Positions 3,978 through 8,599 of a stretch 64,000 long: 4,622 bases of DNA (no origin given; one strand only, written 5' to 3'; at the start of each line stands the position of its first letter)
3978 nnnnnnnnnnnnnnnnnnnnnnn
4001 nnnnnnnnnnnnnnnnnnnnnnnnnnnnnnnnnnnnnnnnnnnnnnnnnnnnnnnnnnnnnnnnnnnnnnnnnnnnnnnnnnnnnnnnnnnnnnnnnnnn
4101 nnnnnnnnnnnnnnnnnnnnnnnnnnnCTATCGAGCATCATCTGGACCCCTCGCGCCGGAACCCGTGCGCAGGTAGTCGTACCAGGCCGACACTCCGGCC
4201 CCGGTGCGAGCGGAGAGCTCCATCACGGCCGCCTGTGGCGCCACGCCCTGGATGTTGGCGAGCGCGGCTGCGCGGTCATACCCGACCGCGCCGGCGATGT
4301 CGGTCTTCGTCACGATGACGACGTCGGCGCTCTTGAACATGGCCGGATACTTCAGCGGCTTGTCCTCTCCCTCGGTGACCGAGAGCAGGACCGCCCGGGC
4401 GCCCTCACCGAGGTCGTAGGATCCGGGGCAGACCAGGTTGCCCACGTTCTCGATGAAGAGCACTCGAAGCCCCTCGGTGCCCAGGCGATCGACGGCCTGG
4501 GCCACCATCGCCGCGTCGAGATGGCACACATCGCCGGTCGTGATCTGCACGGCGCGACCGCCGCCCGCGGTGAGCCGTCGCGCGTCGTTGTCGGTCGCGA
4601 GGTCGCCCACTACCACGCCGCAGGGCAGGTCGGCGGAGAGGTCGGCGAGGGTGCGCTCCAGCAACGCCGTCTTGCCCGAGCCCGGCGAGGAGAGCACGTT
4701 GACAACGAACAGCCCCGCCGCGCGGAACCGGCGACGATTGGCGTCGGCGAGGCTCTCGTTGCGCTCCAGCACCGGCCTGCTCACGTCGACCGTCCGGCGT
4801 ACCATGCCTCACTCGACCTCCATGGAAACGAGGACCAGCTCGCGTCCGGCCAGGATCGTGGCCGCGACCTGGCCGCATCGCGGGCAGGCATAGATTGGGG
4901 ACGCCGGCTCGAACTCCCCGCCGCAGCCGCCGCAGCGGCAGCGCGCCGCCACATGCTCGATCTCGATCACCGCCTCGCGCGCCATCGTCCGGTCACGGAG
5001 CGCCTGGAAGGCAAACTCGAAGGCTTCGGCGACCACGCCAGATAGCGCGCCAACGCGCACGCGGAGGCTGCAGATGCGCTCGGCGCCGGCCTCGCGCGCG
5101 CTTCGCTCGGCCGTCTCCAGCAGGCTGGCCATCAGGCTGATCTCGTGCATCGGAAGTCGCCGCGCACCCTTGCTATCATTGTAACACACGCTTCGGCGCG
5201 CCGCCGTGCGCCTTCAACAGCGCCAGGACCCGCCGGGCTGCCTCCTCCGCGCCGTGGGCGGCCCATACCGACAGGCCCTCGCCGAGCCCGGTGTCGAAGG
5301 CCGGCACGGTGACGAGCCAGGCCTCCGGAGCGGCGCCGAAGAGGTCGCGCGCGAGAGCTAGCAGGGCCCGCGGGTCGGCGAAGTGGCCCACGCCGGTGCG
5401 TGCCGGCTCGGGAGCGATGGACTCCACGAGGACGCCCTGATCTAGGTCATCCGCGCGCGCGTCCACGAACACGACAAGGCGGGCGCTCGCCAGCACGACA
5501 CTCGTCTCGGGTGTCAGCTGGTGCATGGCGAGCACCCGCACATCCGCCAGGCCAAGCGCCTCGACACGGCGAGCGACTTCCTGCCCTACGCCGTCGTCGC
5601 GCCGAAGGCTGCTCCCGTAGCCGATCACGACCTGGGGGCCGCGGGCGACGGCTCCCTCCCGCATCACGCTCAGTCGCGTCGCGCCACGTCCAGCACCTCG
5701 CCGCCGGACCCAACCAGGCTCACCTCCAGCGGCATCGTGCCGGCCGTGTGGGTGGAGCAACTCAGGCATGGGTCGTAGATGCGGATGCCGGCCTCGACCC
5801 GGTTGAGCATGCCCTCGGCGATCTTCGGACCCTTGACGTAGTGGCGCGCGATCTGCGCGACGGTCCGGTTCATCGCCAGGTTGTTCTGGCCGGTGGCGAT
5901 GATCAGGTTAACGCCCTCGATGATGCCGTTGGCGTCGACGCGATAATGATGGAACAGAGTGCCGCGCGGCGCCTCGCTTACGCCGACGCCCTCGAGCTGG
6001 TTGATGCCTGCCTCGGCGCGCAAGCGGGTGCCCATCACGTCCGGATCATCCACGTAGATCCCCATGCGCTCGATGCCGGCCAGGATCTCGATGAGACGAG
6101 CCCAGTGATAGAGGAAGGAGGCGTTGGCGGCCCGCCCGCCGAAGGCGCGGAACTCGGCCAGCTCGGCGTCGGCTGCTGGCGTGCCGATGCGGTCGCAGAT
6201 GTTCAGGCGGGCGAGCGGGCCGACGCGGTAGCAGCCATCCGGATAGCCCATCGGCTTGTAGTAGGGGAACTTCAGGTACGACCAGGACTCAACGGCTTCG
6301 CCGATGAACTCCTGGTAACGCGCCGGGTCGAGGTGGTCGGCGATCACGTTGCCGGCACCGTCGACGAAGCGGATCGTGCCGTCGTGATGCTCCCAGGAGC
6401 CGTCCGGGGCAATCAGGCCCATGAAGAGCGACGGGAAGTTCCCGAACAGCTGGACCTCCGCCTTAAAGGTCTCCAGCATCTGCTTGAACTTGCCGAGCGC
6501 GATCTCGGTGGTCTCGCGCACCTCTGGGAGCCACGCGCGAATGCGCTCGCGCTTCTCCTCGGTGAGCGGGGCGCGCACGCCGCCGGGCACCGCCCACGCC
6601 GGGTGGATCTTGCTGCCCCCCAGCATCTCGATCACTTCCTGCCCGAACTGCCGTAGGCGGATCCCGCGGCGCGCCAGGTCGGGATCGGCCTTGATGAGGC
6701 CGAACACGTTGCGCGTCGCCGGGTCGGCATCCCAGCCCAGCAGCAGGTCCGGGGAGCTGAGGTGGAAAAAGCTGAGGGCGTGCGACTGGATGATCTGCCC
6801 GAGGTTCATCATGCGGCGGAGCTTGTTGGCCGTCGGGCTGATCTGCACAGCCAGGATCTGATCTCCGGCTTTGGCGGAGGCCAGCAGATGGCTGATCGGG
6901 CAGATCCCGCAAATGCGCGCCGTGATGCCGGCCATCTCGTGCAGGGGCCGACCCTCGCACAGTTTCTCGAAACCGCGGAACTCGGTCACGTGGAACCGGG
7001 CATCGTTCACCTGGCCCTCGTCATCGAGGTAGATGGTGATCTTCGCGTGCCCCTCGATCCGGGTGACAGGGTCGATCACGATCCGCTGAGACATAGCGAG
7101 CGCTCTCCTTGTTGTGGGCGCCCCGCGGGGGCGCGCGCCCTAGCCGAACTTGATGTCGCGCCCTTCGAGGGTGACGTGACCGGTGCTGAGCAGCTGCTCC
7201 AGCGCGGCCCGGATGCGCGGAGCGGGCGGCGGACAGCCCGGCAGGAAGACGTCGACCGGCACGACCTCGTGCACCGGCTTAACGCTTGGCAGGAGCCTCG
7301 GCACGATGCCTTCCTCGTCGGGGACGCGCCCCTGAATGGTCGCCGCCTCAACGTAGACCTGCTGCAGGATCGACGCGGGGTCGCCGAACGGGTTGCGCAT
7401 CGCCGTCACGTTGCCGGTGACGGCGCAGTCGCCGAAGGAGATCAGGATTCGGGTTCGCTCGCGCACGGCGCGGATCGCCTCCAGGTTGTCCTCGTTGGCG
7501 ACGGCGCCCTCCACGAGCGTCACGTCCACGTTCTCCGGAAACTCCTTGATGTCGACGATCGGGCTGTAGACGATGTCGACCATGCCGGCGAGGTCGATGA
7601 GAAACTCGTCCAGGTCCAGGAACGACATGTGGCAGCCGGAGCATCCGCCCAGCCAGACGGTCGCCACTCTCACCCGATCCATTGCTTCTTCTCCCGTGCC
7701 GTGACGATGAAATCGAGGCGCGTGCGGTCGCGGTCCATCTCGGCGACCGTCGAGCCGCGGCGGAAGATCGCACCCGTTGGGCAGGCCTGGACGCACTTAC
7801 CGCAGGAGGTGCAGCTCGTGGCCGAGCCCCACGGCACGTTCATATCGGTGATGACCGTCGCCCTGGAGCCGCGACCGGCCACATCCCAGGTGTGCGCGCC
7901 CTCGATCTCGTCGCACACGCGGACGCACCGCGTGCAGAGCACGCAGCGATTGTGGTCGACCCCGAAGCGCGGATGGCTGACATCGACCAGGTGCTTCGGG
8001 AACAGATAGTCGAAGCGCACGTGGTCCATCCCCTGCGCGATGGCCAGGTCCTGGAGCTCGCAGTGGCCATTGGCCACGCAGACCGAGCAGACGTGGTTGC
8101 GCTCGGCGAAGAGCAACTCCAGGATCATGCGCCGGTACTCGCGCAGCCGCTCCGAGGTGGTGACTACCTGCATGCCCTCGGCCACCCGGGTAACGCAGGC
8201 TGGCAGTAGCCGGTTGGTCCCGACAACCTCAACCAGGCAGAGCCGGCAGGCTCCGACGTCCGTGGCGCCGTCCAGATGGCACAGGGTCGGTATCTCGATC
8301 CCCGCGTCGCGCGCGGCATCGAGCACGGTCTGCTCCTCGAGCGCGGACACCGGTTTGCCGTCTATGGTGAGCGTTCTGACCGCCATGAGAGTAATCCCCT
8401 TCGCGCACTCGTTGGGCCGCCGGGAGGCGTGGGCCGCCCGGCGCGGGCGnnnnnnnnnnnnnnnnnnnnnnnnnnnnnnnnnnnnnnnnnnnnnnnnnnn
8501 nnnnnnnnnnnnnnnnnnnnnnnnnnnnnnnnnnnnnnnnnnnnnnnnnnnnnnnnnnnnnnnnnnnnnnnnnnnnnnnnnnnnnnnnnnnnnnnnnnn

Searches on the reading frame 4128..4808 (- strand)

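Call 56: search_protein_families(library=pfam, proteins=[window:4128-4808:-], max_evalue=0.0001)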
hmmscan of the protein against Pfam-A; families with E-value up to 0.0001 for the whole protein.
window:4128-4808:- (226 aa): 1 family
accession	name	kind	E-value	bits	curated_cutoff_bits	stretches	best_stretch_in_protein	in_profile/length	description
PF02492.25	cobW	-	1e-18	68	20.7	1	35-195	2-178/180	CobW/HypB/UreG, nucleotide-binding domain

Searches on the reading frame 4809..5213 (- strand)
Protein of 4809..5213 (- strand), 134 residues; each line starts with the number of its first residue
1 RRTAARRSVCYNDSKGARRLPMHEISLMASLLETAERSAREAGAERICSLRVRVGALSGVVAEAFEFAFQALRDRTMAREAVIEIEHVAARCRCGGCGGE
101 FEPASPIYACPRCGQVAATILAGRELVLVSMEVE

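Call 56: search_protein_families(library=pfam, proteins=[window:4809-5213:-], max_evalue=0.0001)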
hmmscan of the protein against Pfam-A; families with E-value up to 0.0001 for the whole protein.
window:4809-5213:- (134 aa): 1 family
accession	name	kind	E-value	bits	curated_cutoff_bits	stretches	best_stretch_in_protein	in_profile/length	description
PF01155.25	HypA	-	8.2e-30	103.6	28.9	1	22-133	1-112/112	Hydrogenase/urease nickel incorporation, metallochaperone, hypA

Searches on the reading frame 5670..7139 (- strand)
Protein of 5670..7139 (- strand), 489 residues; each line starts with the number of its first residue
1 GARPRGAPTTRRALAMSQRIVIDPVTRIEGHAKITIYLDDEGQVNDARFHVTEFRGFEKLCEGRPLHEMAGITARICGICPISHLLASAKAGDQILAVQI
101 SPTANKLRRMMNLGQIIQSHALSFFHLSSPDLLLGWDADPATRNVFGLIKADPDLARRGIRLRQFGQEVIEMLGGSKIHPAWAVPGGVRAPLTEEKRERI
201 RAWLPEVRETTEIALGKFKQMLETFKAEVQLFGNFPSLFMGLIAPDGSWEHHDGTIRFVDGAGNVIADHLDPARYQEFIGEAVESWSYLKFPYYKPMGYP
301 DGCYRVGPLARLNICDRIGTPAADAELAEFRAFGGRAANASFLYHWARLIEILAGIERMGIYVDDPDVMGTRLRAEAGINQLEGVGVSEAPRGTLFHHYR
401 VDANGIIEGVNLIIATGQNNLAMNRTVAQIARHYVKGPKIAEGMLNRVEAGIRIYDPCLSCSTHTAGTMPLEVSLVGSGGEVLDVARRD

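Call 10: search_protein_families(library=pfam, proteins=[window:5670-7139:-], max_evalue=0.001)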
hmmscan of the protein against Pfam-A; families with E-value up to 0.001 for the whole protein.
window:5670-7139:- (489 aa): 1 family
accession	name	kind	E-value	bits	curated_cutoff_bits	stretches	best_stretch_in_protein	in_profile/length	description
PF00374.24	NiFeSe_Hases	-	2.8e-25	89.7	25.8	2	55-131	1-77/508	Nickel-dependent hydrogenase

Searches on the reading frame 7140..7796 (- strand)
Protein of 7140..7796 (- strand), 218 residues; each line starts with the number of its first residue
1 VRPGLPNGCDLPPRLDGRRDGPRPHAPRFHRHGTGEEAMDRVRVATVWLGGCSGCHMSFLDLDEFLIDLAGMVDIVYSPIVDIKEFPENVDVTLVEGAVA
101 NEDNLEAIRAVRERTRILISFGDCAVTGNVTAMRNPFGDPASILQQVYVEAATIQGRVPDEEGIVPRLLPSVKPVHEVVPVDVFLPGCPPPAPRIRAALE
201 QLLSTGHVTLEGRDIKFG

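Call 10: search_protein_families(library=pfam, proteins=[window:7140-7796:-], max_evalue=0.001)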
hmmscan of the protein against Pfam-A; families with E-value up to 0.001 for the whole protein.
window:7140-7796:- (218 aa): 1 family
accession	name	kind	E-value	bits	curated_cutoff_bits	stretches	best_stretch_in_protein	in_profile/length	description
PF01058.29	Oxidored_q6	-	2.5e-29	102.1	27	1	52-201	1-127/128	NADH ubiquinone oxidoreductase, 20 Kd subunit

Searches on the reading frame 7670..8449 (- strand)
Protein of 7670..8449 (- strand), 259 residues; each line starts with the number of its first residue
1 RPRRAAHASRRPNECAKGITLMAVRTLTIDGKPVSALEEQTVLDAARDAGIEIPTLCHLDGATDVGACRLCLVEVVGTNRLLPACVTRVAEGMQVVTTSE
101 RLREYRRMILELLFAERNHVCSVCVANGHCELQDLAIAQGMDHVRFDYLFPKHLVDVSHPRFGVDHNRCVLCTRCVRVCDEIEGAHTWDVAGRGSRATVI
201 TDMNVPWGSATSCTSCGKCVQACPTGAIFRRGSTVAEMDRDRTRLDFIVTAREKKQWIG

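Call 10: search_protein_families(library=pfam, proteins=[window:7670-8449:-], max_evalue=0.001)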
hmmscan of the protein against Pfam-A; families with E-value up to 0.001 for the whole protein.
window:7670-8449:- (259 aa): 15 families
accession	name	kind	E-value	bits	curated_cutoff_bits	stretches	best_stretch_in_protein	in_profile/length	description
PF13510.11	Fer2_4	-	5.9e-20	71.5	22.8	1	26-99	5-81/82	2Fe-2S iron-sulfur cluster binding domain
PF10588.14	NADH-G_4Fe-4S_3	-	3.6e-15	55.6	27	1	106-145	1-40/40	NADH-ubiquinone oxidoreductase-G iron-sulfur binding region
PF22117.2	Fer4_Nqo3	-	2.3e-10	40.9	27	1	164-228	6-66/67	NADH-quinone oxidoreductase subunit 3, ferredoxin-like domain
PF12838.12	Fer4_7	-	8.4e-10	39.4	27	2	168-227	1-52/52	4Fe-4S dicluster domain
PF00037.32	Fer4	-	1.4e-07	31.4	21.1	1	212-228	7-23/24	4Fe-4S binding domain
PF13484.11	Fer4_16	-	3.6e-07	31.3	30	1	213-239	2-27/66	4Fe-4S double cluster binding domain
PF13183.11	Fer4_8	-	4.5e-07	30.7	27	1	167-226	3-67/68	4Fe-4S dicluster domain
PF12837.12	Fer4_6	-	5.1e-07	29.8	25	1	210-228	6-24/24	4Fe-4S binding domain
PF13187.11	Fer4_9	-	1.1e-06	29.1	27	1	168-228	1-52/52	4Fe-4S dicluster domain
PF13237.11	Fer4_10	-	4.9e-06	26.8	25.5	2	164-224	4-53/53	4Fe-4S dicluster domain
PF13459.11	Fer4_15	-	2.6e-05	25.3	22.4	0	164-190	3-29/66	4Fe-4S single cluster domain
PF25160.1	LdpA_Fe-S-bd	-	2.7e-05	24.3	27.6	0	210-229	25-44/49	LdpA Fe-S cluster-binding domain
PF12797.12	Fer4_2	-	0.0002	21.6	24.5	1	210-225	7-22/22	4Fe-4S binding domain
PF14697.11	Fer4_21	-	0.00039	20.9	35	0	164-228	3-57/59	4Fe-4S dicluster domain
PF13534.11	Fer4_17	-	0.00084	20.3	22.2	1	168-226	1-59/61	4Fe-4S dicluster domain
